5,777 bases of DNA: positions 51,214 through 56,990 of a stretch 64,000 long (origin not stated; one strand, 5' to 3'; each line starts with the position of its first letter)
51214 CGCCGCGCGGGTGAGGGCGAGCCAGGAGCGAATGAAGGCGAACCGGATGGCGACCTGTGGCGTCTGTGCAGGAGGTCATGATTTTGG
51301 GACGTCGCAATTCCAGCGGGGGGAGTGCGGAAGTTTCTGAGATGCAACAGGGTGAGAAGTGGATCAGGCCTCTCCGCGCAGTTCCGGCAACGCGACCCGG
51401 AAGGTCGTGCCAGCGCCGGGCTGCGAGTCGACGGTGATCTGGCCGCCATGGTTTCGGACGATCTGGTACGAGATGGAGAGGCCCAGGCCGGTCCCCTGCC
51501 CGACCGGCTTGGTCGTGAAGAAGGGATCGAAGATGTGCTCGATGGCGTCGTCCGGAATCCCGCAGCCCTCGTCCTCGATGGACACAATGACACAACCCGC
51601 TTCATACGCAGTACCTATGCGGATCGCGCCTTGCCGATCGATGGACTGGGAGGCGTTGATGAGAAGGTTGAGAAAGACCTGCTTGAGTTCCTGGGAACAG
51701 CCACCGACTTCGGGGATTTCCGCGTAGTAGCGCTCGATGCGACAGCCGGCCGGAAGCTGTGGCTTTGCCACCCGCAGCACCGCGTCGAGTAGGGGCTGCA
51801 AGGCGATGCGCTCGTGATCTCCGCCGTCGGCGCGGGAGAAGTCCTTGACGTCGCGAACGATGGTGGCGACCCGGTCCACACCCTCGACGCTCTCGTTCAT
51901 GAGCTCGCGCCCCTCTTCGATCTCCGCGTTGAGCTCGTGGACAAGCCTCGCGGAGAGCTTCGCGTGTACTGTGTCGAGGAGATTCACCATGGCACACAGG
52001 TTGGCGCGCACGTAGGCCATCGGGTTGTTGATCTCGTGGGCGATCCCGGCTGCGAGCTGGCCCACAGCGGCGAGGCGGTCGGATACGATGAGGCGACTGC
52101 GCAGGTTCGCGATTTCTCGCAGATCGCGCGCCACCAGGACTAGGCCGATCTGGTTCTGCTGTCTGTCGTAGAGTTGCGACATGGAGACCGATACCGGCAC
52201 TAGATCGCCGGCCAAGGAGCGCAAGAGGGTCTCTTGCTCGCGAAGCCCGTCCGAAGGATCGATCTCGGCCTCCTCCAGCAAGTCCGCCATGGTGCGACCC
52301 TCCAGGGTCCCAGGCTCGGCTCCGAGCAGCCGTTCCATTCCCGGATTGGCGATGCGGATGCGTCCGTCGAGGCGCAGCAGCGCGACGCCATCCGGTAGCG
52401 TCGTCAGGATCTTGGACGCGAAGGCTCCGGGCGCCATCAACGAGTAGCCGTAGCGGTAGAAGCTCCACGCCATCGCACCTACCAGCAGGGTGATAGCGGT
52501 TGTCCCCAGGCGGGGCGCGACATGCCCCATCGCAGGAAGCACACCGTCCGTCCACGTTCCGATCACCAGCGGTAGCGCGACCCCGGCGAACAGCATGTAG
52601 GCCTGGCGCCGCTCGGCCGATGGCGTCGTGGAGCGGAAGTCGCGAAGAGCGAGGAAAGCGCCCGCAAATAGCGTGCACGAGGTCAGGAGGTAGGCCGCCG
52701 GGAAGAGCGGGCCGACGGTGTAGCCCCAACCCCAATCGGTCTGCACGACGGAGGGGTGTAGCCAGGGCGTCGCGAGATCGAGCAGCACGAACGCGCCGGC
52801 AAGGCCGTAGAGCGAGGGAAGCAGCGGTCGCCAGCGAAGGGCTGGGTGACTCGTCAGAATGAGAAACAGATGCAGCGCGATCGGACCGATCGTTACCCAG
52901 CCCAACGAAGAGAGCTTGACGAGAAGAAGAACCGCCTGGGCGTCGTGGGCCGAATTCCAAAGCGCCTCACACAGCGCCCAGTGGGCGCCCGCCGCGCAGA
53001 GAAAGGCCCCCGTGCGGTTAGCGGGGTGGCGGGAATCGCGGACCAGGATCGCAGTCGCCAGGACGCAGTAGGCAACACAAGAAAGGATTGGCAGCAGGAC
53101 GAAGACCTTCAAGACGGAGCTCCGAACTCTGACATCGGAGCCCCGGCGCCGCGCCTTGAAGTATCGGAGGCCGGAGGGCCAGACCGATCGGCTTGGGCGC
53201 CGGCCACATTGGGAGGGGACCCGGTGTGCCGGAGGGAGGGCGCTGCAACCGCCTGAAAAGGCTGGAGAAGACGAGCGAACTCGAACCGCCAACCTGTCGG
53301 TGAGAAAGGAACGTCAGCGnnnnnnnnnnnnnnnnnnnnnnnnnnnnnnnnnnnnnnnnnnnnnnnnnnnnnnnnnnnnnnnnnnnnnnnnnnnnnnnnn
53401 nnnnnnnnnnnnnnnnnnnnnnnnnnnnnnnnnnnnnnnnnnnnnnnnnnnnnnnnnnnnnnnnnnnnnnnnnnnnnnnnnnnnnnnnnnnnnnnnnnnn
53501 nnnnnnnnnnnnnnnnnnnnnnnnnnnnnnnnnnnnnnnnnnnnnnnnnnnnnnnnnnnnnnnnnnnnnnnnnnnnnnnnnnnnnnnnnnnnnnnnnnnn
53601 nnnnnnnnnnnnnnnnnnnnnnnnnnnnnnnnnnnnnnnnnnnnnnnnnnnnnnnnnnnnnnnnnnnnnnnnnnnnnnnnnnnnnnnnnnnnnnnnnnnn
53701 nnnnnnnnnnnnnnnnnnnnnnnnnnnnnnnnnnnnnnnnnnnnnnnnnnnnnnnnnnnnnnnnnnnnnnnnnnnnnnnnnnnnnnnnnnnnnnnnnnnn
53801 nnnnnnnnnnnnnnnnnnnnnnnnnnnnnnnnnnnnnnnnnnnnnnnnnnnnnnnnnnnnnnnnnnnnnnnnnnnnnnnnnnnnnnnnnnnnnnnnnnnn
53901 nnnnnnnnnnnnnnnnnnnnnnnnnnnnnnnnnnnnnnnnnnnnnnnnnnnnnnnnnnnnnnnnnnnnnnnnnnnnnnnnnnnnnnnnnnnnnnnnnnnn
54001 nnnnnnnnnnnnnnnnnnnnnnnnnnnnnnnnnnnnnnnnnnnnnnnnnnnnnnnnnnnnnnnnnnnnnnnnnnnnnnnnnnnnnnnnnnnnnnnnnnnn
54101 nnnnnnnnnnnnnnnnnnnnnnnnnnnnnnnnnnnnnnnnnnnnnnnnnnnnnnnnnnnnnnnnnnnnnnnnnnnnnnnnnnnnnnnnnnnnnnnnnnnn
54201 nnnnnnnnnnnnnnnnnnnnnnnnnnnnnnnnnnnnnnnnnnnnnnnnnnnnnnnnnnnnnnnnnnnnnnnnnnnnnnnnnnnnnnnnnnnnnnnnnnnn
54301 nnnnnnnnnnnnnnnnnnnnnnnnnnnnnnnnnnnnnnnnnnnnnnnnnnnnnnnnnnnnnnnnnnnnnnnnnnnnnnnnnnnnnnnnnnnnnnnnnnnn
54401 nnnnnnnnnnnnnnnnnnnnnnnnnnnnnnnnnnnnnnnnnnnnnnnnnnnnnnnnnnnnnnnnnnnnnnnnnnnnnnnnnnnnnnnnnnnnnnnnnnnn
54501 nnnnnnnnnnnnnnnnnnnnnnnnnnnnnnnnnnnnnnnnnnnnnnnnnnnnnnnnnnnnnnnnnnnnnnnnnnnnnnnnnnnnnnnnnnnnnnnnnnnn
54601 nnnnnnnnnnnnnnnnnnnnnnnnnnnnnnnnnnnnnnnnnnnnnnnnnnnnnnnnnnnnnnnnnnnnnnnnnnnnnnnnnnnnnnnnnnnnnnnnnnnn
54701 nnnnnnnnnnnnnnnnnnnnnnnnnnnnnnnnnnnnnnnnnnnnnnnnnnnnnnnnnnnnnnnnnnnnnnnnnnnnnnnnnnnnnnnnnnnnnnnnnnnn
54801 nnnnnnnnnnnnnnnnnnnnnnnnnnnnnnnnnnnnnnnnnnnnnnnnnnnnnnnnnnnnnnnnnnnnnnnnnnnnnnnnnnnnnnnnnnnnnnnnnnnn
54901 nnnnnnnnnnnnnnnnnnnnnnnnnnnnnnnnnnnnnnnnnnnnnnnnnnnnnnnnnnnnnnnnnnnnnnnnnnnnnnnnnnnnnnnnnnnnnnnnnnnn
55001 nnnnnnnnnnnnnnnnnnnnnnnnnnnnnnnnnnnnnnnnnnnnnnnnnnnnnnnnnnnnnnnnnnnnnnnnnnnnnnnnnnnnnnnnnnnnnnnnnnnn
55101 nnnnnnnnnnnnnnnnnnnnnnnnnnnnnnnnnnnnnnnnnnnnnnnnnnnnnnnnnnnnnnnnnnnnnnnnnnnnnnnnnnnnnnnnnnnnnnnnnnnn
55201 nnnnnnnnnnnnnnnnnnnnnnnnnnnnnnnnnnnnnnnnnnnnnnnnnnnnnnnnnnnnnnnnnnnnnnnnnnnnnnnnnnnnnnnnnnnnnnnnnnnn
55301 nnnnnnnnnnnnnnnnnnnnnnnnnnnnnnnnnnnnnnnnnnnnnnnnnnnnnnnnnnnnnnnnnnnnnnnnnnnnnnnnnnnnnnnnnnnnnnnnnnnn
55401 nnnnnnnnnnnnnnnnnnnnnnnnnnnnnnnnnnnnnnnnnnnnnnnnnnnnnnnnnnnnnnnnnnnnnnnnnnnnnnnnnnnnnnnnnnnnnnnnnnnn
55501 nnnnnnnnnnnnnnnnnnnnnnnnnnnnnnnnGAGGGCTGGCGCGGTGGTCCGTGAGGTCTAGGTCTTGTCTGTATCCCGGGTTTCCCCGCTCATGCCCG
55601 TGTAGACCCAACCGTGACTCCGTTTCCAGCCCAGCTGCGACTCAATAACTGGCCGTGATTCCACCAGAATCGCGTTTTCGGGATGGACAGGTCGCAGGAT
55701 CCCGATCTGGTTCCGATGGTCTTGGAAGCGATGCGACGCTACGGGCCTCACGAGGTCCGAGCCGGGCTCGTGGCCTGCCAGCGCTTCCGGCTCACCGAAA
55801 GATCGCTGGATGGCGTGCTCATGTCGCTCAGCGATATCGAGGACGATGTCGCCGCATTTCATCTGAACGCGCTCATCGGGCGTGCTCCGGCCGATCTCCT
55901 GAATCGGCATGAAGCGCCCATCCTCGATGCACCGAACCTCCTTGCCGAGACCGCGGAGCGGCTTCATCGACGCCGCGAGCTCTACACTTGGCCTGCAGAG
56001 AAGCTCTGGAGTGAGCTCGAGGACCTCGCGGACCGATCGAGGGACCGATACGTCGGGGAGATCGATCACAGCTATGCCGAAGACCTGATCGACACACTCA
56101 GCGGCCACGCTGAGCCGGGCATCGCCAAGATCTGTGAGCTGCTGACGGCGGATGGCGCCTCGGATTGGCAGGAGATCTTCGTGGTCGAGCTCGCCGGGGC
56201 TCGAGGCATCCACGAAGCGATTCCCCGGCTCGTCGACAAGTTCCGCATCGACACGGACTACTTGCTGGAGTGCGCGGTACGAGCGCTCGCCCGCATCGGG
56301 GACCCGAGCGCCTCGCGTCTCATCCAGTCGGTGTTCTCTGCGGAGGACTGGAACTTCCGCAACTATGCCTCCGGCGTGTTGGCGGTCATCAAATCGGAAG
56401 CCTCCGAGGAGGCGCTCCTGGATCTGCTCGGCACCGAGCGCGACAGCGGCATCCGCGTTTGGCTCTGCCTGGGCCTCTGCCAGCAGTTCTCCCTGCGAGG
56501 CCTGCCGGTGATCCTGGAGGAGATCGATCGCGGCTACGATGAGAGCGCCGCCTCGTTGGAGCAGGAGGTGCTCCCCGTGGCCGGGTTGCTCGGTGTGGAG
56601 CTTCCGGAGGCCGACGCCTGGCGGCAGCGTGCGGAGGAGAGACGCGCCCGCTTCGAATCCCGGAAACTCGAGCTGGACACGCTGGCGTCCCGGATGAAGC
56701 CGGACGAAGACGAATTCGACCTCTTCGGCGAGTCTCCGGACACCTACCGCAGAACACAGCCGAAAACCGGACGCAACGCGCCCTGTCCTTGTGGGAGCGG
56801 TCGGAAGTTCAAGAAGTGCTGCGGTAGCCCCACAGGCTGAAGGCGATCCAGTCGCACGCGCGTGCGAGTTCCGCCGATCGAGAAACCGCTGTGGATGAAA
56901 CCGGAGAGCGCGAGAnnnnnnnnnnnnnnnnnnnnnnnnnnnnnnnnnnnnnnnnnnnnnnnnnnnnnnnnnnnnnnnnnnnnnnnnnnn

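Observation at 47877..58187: Island-borne signalling cluster: two 7TM histidine kinases, each divergently paired with a PilZ fusion, plus membrane, HEAT/SEC-C and AAA partners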

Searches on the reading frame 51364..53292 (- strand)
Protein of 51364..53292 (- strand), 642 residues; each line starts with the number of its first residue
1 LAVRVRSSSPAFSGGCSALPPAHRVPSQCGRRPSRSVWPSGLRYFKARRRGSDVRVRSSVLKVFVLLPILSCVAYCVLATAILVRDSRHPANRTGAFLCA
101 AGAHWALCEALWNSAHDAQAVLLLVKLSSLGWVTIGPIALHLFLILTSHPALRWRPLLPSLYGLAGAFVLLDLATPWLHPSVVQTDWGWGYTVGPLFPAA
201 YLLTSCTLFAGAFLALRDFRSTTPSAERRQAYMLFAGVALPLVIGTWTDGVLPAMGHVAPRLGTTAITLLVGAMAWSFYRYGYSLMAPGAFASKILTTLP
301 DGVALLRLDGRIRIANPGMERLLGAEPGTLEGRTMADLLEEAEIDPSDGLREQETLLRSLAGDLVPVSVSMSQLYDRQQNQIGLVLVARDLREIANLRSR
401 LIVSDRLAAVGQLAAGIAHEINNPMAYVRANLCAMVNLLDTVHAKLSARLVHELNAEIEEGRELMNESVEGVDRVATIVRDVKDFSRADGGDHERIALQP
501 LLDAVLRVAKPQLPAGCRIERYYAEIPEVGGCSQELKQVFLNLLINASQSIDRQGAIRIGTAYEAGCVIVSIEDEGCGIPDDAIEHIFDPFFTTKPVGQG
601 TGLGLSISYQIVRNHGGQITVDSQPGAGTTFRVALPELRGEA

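Call 4: search_protein_families(library=pfam, max_evalue=0.01, proteins=[window:51364-53292:-])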
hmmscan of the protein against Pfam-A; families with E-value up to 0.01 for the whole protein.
window:51364-53292:- (642 aa): 8 families
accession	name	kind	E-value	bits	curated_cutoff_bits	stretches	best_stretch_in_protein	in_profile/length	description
PF02518.31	HATPase_c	-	3.2e-26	92.4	26.4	1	534-637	4-109/111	Histidine kinase-, DNA gyrase B-, and HSP90-like ATPase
PF16927.11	HisKA_7TM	-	5e-14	53.1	28.6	1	70-283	4-219/224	N-terminal 7TM region of histidine kinase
PF08448.16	PAS_4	-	2.7e-09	37.6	23.1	1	297-393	2-107/110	PAS fold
PF00989.32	PAS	-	2.3e-07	31.3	22.6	1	293-390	4-112/113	PAS fold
PF00512.31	HisKA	-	2.9e-07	30.9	26.9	1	410-491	2-66/66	His Kinase A (phospho-acceptor) domain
PF13426.13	PAS_9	-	9.6e-07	29.5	27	1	300-393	1-103/103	PAS domain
PF13188.13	PAS_8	-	0.00016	21.9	21.8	1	294-350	5-58/65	PAS domain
PF14501.12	HATPase_c_5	-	0.0018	18.6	22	1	538-624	8-91/102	GHKL domain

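Call 32: find_homologous_proteins(query=window:51364-53109:-)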
Query window:51364-53109:- (581 aa): 2098 proteins with E <= 0.001 among 8000 candidates; the best 120 are listed.
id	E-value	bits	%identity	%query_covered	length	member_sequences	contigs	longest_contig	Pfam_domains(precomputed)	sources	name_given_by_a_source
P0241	0.0e+0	1302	100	100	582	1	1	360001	PF13426.14,PF08448.17,PF02518.32,PF00512.32,PF16927.12,PF00989.32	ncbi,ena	-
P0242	0.0e+0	1095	85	99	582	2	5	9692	PF13426.14,PF08448.17,PF02518.32,PF00512.32,PF16927.12,PF00989.32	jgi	jgi:PAS domain S-box-containing protein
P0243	0.0e+0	1075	82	100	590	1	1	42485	PF08448.17,PF02518.32,PF00512.32,PF16927.12,PF00989.32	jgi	-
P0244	0.0e+0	1065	82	100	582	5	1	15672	PF13426.14,PF08448.17,PF02518.32,PF00512.32,PF16927.12,PF00989.32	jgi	jgi:PAS domain S-box-containing protein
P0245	0.0e+0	1059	82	99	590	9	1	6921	PF13426.14,PF13188.14,PF08448.17,PF02518.32,PF00512.32,PF16927.12,PF00989.32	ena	-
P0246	0.0e+0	1052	81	99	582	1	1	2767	PF08448.17,PF02518.32,PF00512.32,PF16927.12,PF00989.32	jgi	jgi:signal transduction histidine kinase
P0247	0.0e+0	1044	81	99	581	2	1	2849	PF13426.14,PF08448.17,PF02518.32,PF00512.32,PF16927.12,PF00989.32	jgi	-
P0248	0.0e+0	1043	80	99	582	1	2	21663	PF13426.14,PF08448.17,PF02518.32,PF00512.32,PF16927.12,PF00989.32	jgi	-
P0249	0.0e+0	1030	79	100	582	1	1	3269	PF13426.14,PF08448.17,PF02518.32,PF00512.32,PF16927.12,PF00989.32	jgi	jgi:PAS domain S-box-containing protein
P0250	0.0e+0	1030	81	99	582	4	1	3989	PF13426.14,PF08448.17,PF02518.32,PF00512.32,PF16927.12,PF00989.32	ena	-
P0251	0.0e+0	1027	79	99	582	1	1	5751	PF02518.32,PF00512.32,PF16927.12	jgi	-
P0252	0.0e+0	1024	79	99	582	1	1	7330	PF02518.32,PF00512.32,PF16927.12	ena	-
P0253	0.0e+0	1022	80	99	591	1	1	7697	PF08448.17,PF02518.32,PF00512.32,PF16927.12,PF00989.32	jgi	jgi:PAS domain S-box-containing protein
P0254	0.0e+0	1013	78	99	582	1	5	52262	PF13426.14,PF08448.17,PF02518.32,PF00512.32,PF16927.12,PF00989.32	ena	-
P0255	0.0e+0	1013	78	99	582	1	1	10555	PF13426.14,PF08448.17,PF02518.32,PF00512.32,PF16927.12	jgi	jgi:PAS domain S-box-containing protein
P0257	9.3e-296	1000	78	99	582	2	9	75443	PF08448.17,PF02518.32,PF00512.32,PF16927.12,PF00989.32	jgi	-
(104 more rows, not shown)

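Call 33: find_encoding_contigs(protein=P0243, flank=8000, max_places=2)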
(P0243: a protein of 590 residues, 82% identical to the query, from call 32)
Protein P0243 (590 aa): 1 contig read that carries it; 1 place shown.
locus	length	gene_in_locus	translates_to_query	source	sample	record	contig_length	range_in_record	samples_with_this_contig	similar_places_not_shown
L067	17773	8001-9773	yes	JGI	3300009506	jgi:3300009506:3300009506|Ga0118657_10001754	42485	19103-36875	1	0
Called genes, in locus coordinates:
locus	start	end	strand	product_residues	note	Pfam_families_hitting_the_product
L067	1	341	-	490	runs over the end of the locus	PF07690:MFS_1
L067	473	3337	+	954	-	PF10101:DUF2339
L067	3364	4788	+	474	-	PF13163:DUF3999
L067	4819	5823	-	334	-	-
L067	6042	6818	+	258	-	-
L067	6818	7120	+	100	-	-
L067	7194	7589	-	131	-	-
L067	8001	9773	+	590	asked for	PF16927:HisKA_7TM, PF00989:PAS (faint), PF08448:PAS_4 (weak), PF00512:HisKA (weak), PF02518:HATPase_c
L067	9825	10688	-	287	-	-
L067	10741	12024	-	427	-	PF01066:CDP-OH_P_transf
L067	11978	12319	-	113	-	PF05099:TerB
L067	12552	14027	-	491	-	PF00989:PAS, PF08448:PAS_4, PF13426:PAS_9, PF00158:Sigma54_activat, PF14532:Sigma54_activ_2, PF07728:AAA_5 (weak), PF25601:AAA_lid_14, PF02954:HTH_8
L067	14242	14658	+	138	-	PF02579:Nitro_FeMo-Co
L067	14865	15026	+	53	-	-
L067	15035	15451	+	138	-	PF02579:Nitro_FeMo-Co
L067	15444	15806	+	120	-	PF02579:Nitro_FeMo-Co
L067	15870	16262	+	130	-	PF02579:Nitro_FeMo-Co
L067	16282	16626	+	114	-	PF02579:Nitro_FeMo-Co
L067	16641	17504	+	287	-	PF01656:CbiA, PF10609:ParA, PF13614:AAA_31 (faint), PF00037:Fer4 (faint), PF13187:Fer4_9 (weak)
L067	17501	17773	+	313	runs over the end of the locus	PF01656:CbiA, PF10609:ParA (faint), PF00037:Fer4 (weak), PF13237:Fer4_10 (faint), PF14697:Fer4_21, PF12838:Fer4_7 (weak), PF00037:Fer4 (weak)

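Call 34: find_encoding_contigs(protein=P0257, flank=8000, max_places=3)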
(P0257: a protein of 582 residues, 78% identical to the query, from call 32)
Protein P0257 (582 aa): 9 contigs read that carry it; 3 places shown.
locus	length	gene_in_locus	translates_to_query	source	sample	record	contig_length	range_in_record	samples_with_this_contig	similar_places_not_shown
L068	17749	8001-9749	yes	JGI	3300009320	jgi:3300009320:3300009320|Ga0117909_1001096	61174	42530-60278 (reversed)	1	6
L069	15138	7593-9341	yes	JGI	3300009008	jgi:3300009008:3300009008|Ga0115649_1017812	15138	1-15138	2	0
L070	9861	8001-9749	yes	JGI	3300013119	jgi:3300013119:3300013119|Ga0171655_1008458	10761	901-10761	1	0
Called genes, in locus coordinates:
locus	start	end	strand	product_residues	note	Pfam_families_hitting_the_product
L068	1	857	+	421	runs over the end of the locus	PF05977:MFS_3, PF07690:MFS_1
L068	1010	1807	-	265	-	PF19878:DUF6351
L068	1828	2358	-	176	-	PF19878:DUF6351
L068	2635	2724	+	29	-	-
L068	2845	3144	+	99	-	-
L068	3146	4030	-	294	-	PF00657:Lipase_GDSL, PF13472:Lipase_GDSL_2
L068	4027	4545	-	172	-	PF13462:Thioredoxin_4, PF01323:DSBA (faint)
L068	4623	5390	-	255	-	-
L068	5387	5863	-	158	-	-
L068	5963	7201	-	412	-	PF01545:Cation_efflux, PF16916:ZT_dimer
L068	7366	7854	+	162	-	PF13279:4HBT_2, PF03061:4HBT (faint)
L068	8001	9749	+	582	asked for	PF16927:HisKA_7TM, PF00989:PAS (weak), PF08448:PAS_4 (weak), PF00512:HisKA, PF02518:HATPase_c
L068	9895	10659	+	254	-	PF00977:His_biosynth, PF01207:Dus (weak), PF02581:TMP-TENI (faint), PF03060:NMO (faint), PF05690:ThiG (faint)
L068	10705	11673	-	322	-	PF02540:NAD_synthase (faint), PF00958:GMP_synt_C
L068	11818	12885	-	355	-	-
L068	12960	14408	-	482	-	PF00884:Sulfatase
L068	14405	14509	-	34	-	-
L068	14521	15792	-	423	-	PF04015:DUF362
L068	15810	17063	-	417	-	PF01321:Creatinase_N, PF00557:Peptidase_M24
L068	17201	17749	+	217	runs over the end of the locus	PF00440:TetR_N, PF21306:TetR_C_40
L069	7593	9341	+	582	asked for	PF16927:HisKA_7TM, PF00989:PAS (weak), PF08448:PAS_4 (weak), PF00512:HisKA, PF02518:HATPase_c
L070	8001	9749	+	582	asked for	PF16927:HisKA_7TM, PF00989:PAS (weak), PF08448:PAS_4 (weak), PF00512:HisKA, PF02518:HATPase_c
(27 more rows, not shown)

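Call 58: search_protein_families(library=ncbifam, max_evalue=0.01, proteins=[window:51364-53109:-, L067:6042-6818:+])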
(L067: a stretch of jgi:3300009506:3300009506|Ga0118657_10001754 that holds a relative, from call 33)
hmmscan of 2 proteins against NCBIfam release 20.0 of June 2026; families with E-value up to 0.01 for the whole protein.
window:51364-53109:- (581 aa): 83 families (the best 25 are shown)
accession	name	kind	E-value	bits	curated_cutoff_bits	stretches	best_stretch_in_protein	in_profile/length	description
NF052574.1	HisKinEspCMyxo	equivalog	4.3e-70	236.8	1200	1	258-576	325-637/785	serine histidine kinase EspC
NF008468.0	PRK11360.1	equivalog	1.3e-66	225.3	646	1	228-576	267-608/616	two-component system sensor histidine kinase AtoS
NF038348.1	T2SS_HK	subfamily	2.9e-65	220.8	450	1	330-575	308-572/574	histidine kinase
NF052573.1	HisKinEspAMyxo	equivalog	4.6e-60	203.5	1400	1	234-575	259-610/755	serine histidine kinase EspA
NF010411.0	PRK13837.1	equivalog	5e-41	140.6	647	1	324-577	425-676/828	two-component system VirA-like sensor kinase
NF007688.0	PRK10364.1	equivalog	2.5e-39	135.3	479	1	330-576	221-451/460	two-component system sensor histidine kinase ZraS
NF046020.1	HisKinCckABruc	equivalog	9.7e-33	113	1000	1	320-576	451-707/868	cell cycle histidine kinase CckA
NF047497.1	HK_LIC_12097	equivalog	8.8e-32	110.2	500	1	325-575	126-365/367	LIC_12097 family sensor histidine kinase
NF046026.1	HisKinCckACaul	equivalog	2.3e-31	108.6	1000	1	243-576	196-532/678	cell cycle histidine kinase CckA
NF046044.1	PnpS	equivalog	1.5e-29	103.2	400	1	412-575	218-390/390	two-component system histidine kinase PnpS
NF010076.0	PRK13557.1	subfamily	3.6e-27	95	631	1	339-576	153-394/540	histidine kinase famiy protein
TIGR02966.1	phoR_proteo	equivalog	4.2e-27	95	334.2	1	233-573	10-332/333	phosphate regulon sensor histidine kinase PhoR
NF058527.1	HistKinChvGCaul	equivalog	6.5e-27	94.4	740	1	309-577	274-534/535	two-component sensor histidine kinase ChvG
NF033092.0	HK_WalK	equivalog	3.6e-26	91.9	725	1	233-575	262-593/594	cell wall metabolism sensor histidine kinase WalK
NF047466.1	hybrid_RR_LvrB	exception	5.7e-26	91.6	500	1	334-576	137-376/377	hybrid histidine kinase/response regulator LvrB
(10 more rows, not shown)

L067:6042-6818:+ (258 aa): 0 families

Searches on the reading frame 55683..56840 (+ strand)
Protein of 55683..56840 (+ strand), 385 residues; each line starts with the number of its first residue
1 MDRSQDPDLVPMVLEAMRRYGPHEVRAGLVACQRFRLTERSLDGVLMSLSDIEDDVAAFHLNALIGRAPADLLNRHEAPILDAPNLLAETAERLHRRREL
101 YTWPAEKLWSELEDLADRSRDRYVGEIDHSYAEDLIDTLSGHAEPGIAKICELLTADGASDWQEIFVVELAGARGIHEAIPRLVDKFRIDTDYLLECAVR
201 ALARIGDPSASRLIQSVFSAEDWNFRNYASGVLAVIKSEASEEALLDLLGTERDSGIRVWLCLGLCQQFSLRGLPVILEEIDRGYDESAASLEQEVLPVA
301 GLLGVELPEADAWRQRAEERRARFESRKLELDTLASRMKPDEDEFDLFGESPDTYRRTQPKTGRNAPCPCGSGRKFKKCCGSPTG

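Call 4: search_protein_families(library=pfam, max_evalue=0.01, proteins=[window:55683-56840:+])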
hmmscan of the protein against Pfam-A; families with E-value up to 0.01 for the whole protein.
window:55683-56840:+ (385 aa): 2 families
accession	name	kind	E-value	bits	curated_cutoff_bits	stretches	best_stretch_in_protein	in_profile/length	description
PF02810.21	SEC-C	-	2.9e-09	37.1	20.4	1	364-381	1-18/19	SEC-C motif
PF13646.12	HEAT_2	-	6e-08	33.3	27.7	1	197-260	19-82/88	HEAT repeats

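Call 58: search_protein_families(library=ncbifam, max_evalue=0.01, proteins=[window:55683-56840:+])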
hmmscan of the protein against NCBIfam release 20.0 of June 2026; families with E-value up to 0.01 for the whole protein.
window:55683-56840:+ (385 aa): 9 families
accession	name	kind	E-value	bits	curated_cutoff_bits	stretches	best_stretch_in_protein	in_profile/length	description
TIGR04102.1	SWIM_PBPRA1643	hypoth_equivalog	9.6e-09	35.6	68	1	345-381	73-108/108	PBPRA1643 family SWIM/SEC-C metal-binding motif protein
NF004088.0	PRK05590.1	equivalog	2.3e-08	34.6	140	1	358-382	141-165/166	hypothetical protein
NF002449.0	PRK01617.1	equivalog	3.4e-08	34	141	1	358-381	130-153/154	hypothetical protein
NF001213.0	PRK00183.1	equivalog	5.3e-08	33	158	1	361-382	133-154/157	hypothetical protein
NF002592.0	PRK02250.1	equivalog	3.1e-07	30.6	158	1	360-381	146-167/167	hypothetical protein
NF007704.0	PRK10396.1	equivalog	3.7e-06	27.1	149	1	358-380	197-219/221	hypothetical protein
NF002486.0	PRK01752.1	equivalog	0.002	18.1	120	1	364-382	137-155/157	YchJ family protein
NF045915.1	PhycobilmeDegNblB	equivalog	0.0049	16.4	300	1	172-248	124-200/214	phycobilisome degradation protein NblB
NF058515.1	phyc_lyase_CpcF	equivalog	0.0089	15.6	220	0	167-249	20-100/200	C-phycocyanin alpha-cysteine-84 phycocyanobilin lyase subunit CpcF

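Call 89: search_protein_families(library=padloc, max_evalue=0.001, proteins=[window:55683-56840:+])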
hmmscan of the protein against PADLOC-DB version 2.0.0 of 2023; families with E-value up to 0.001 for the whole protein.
window:55683-56840:+ (385 aa): 5 families
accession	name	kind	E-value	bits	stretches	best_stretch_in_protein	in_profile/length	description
PDLC04917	PDC-S12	-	3.6e-07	28.3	1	353-380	189-216/218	-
PDLC02919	HEAT-ARM_XIII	-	6.1e-05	18.6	1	196-282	870-951/1972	-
PDLC00833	E1-E2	-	0.00018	19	1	360-381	170-191/222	E1-E2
PDLC00872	E2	-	0.00036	18.1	1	358-380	164-186/216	E2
PDLC02973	WGR_XIII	-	0.0004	17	1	148-247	101-198/973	-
